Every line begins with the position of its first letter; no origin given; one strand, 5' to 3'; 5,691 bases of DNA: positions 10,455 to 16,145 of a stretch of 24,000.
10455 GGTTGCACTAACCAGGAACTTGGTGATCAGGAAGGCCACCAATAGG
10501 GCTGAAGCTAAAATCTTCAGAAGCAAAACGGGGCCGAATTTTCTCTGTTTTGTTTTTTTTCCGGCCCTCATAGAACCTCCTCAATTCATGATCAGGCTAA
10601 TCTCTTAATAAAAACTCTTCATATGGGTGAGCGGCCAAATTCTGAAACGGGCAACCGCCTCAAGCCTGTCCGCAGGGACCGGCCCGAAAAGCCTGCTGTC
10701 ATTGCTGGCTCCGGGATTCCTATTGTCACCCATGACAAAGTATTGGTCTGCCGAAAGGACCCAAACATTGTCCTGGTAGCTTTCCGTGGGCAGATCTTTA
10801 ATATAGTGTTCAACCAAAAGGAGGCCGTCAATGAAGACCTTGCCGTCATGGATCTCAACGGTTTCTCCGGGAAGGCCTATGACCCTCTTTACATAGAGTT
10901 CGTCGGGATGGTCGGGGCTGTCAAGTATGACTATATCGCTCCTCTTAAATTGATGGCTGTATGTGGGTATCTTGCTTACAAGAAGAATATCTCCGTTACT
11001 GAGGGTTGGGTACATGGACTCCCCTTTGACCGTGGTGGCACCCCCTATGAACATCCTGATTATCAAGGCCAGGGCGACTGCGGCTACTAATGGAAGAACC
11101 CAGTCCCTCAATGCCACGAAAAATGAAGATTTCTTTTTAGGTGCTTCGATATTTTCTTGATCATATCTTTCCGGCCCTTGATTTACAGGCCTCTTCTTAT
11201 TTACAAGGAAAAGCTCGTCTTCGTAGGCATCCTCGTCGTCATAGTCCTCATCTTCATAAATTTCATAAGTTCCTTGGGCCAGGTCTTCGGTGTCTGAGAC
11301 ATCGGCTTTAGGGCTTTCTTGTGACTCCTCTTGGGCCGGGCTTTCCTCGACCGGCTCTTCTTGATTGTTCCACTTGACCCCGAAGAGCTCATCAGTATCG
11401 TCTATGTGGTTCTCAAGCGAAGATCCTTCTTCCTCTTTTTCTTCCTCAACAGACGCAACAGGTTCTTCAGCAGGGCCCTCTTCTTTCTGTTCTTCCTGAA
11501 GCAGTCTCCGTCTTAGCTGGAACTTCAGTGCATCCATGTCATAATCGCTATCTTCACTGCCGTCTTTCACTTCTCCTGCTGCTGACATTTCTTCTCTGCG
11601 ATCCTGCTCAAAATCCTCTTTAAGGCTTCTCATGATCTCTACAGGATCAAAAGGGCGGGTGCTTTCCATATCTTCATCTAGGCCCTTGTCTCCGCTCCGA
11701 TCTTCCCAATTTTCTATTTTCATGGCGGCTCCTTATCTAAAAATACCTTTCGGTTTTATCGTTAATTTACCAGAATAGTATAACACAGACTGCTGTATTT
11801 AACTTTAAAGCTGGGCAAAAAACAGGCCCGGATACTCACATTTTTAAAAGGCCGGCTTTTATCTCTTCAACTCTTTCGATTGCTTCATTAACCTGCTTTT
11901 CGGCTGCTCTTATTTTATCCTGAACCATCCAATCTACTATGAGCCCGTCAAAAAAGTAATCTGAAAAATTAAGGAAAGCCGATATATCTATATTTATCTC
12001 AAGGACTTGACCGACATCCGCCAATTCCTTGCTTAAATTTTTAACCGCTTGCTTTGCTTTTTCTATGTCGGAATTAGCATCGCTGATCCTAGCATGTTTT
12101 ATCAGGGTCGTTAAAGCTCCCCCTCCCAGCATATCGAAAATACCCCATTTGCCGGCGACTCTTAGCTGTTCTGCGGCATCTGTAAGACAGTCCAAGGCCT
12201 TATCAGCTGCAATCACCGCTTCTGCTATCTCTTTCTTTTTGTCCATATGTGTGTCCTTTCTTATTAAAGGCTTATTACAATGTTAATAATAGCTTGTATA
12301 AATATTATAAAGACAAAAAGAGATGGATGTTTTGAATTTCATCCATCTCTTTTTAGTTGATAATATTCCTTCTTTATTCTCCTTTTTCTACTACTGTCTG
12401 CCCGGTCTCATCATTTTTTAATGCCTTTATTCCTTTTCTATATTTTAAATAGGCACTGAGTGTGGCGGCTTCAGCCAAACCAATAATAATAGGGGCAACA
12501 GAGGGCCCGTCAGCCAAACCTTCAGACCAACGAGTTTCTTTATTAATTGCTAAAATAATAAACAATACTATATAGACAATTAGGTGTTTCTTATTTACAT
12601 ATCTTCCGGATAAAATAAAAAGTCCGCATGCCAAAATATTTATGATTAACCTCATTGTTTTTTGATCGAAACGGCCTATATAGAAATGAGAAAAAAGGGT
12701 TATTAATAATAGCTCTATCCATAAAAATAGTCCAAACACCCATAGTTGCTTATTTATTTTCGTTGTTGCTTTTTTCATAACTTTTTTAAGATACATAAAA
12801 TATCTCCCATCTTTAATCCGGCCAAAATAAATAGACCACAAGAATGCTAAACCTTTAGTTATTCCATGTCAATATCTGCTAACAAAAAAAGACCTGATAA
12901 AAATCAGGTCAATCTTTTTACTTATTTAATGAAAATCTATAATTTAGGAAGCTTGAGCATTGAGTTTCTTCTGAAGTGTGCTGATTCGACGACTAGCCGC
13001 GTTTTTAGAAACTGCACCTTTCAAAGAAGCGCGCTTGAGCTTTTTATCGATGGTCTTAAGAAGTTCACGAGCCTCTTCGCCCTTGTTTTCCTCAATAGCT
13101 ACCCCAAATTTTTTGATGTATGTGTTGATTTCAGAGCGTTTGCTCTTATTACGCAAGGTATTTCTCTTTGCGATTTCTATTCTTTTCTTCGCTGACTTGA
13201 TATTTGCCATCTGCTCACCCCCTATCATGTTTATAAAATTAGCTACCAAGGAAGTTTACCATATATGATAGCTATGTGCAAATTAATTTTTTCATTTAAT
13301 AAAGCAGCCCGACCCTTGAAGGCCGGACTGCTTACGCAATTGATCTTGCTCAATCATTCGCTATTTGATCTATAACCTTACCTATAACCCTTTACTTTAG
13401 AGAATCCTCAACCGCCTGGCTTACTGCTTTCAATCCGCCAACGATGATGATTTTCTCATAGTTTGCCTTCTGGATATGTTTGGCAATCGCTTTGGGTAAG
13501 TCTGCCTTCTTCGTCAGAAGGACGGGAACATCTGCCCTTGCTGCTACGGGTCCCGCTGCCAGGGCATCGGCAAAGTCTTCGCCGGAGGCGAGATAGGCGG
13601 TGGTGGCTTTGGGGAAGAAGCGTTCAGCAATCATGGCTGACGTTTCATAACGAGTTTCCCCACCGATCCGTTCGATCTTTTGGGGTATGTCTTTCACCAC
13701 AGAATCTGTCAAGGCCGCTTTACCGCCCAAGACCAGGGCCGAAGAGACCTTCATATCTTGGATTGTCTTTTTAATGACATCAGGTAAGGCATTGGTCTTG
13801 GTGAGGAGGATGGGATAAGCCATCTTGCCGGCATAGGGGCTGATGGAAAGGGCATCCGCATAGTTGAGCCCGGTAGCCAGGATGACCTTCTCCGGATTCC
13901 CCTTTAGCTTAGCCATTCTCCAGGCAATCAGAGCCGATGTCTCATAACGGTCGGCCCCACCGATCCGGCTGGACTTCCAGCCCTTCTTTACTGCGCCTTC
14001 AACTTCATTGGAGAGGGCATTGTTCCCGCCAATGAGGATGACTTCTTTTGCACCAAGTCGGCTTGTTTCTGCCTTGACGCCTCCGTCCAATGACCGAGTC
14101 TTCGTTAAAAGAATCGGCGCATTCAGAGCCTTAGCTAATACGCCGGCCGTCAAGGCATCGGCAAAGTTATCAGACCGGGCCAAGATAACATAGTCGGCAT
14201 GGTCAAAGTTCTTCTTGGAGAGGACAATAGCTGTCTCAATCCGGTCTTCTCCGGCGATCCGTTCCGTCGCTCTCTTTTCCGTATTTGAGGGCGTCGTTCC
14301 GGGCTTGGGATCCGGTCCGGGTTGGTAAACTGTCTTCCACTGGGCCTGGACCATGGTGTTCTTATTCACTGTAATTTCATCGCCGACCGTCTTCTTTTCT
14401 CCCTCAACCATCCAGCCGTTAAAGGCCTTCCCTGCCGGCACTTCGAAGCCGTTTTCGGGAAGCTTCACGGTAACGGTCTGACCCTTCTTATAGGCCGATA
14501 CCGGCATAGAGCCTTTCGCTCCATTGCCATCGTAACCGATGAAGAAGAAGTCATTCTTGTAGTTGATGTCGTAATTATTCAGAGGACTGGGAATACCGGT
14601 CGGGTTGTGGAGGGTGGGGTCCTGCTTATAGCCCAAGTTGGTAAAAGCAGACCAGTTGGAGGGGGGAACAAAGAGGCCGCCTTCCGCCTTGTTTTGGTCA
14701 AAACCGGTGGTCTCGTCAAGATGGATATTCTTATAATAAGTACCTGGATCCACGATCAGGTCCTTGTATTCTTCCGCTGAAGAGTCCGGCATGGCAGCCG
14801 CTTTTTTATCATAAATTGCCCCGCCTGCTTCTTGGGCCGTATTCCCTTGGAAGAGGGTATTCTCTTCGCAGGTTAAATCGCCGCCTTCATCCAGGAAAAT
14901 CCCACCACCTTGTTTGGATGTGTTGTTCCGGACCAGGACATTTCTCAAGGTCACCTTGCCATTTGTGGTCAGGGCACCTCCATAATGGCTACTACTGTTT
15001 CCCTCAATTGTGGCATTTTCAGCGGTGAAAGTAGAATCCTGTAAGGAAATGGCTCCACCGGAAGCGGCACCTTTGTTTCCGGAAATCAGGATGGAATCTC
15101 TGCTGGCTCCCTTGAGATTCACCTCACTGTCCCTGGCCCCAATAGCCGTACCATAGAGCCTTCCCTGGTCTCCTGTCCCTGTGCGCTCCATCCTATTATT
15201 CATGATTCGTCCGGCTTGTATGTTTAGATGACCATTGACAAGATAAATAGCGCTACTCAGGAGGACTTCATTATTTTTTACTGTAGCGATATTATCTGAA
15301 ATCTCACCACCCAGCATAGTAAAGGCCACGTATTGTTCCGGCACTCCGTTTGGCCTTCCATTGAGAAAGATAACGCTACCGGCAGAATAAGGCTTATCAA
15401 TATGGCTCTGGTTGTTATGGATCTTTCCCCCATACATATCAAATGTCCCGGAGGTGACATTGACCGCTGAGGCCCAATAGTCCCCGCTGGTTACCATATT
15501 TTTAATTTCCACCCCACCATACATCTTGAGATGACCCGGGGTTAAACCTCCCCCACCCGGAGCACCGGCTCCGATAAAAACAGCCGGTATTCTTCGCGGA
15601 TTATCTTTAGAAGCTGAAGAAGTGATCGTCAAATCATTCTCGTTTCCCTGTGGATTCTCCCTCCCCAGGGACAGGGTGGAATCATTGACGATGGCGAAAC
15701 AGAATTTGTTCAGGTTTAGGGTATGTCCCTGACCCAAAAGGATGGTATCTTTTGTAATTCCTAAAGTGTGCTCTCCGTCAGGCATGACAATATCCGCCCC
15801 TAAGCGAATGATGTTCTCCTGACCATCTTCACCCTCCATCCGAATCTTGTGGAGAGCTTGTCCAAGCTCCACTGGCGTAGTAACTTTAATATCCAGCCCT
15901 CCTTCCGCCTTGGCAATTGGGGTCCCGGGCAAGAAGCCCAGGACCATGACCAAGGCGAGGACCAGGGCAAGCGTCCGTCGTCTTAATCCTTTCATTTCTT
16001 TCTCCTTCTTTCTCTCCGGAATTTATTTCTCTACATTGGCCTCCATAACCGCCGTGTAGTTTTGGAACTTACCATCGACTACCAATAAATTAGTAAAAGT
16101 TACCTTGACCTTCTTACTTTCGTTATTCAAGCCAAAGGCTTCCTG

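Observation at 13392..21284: Six-gene envelope operon linking a YdjG/YdjI-type membrane module to two lipoproteins and a wall-anchored beta-helix protein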

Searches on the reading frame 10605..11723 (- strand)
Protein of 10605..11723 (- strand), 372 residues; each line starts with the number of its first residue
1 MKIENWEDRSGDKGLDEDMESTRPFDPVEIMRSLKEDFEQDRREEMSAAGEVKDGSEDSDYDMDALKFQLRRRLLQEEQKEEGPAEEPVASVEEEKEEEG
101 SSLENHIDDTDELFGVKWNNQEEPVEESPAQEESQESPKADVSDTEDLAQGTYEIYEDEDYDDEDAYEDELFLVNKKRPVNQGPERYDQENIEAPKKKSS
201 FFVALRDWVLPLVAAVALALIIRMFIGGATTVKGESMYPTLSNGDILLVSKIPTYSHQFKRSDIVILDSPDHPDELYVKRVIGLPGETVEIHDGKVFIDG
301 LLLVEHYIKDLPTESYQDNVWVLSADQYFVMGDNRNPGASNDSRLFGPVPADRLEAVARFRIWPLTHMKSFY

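Call 86: search_protein_families(library=pfam, proteins=[window:10605-11723:-], max_evalue=0.00001)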
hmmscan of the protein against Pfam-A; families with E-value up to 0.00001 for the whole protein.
window:10605-11723:- (372 aa): 2 families
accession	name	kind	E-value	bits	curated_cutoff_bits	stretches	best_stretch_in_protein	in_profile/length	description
PF10502.14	Peptidase_S26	-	1.2e-41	142.9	22.9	1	206-363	2-168/168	Signal peptidase, peptidase S26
PF00717.28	Peptidase_S24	-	1.8e-06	28.1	23.3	1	229-290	37-90/116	Peptidase S24-like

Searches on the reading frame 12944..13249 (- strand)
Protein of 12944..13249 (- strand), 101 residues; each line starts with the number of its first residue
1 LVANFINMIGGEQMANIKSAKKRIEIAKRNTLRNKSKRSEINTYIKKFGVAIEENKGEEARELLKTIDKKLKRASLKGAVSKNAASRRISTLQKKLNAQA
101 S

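Call 86: search_protein_families(library=pfam, proteins=[window:12944-13249:-], max_evalue=0.00001)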
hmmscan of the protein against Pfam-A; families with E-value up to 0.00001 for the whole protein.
window:12944-13249:- (101 aa): 1 family
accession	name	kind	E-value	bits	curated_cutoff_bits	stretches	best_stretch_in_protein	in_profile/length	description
PF01649.23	Ribosomal_S20p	-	9.8e-22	77.8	29.5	1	15-97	1-83/83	Ribosomal protein S20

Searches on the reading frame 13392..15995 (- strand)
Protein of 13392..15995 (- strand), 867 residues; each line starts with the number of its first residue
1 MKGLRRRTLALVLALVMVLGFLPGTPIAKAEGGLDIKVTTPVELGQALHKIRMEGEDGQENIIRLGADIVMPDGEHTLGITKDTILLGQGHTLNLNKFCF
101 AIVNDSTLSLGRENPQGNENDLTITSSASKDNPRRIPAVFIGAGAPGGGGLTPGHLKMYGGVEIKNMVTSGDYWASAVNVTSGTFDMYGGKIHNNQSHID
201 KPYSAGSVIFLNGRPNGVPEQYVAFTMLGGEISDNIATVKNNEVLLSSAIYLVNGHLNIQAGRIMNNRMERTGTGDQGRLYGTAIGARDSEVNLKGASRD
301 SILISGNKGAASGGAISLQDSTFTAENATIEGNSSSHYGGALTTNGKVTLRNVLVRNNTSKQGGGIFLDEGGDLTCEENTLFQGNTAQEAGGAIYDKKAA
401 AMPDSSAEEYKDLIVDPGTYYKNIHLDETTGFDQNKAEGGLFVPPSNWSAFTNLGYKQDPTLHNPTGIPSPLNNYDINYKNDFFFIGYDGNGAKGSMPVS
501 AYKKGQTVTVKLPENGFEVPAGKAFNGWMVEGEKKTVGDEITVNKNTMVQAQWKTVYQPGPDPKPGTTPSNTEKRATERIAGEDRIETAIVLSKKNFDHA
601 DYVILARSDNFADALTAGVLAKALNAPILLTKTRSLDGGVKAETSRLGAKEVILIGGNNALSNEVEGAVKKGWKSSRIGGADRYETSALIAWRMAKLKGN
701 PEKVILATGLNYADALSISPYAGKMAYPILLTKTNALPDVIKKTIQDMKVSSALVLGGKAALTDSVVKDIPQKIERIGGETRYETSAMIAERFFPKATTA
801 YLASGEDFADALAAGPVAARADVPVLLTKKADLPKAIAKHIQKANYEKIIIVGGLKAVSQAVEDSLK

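Call 5: search_protein_families(library=pfam, proteins=[window:13392-15995:-], max_evalue=0.01)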
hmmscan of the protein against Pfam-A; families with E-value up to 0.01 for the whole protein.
window:13392-15995:- (867 aa): 2 families
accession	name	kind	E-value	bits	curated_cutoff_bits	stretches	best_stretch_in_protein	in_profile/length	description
PF04122.17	CW_binding_2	-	2.1e-60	201.6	24.9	3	776-863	1-73/73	Cell wall binding domain 2 (CWB2)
PF02415.23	Chlam_PMP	-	4.6e-09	36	20.6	1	379-395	1-17/19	Chlamydia polymorphic membrane protein (Chlamydia_PMP) repeat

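Call 7: search_protein_families(library=ncbifam, proteins=[window:13392-15995:-], max_evalue=0.01)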
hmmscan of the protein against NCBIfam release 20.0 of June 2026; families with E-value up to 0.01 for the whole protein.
window:13392-15995:- (867 aa): 2 families
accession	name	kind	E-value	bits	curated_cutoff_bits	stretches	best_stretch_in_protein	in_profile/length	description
NF033435.1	S-layer_Clost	equivalog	4.3e-33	115.1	650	2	576-740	383-559/728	S-layer protein SlpA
TIGR01376.1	POMP_repeat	repeat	1.3e-11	43.8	15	0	379-395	4-20/28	polymorphic outer membrane protein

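Call 8: search_protein_families(library=padloc, proteins=[window:13392-15995:-], max_evalue=0.01)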
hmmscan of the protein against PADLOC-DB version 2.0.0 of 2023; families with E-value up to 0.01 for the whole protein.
window:13392-15995:- (867 aa): 0 families

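Call 108: search_protein_families(library=phrogs, proteins=[window:13392-15995:-], max_evalue=0.001)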
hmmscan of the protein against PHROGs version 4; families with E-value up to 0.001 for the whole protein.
window:13392-15995:- (867 aa): 4 families
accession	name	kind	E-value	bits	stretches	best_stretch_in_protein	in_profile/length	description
phrog_8822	-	unknown function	3.2e-57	195.2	2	575-780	33-227/394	-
phrog_7816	-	unknown function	8.9e-53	180.6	2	451-799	351-663/739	-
phrog_13094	-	unknown function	3.7e-33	116.4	2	577-817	30-259/475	-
phrog_19444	-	unknown function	5.8e-12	46.7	1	713-831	7-114/363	-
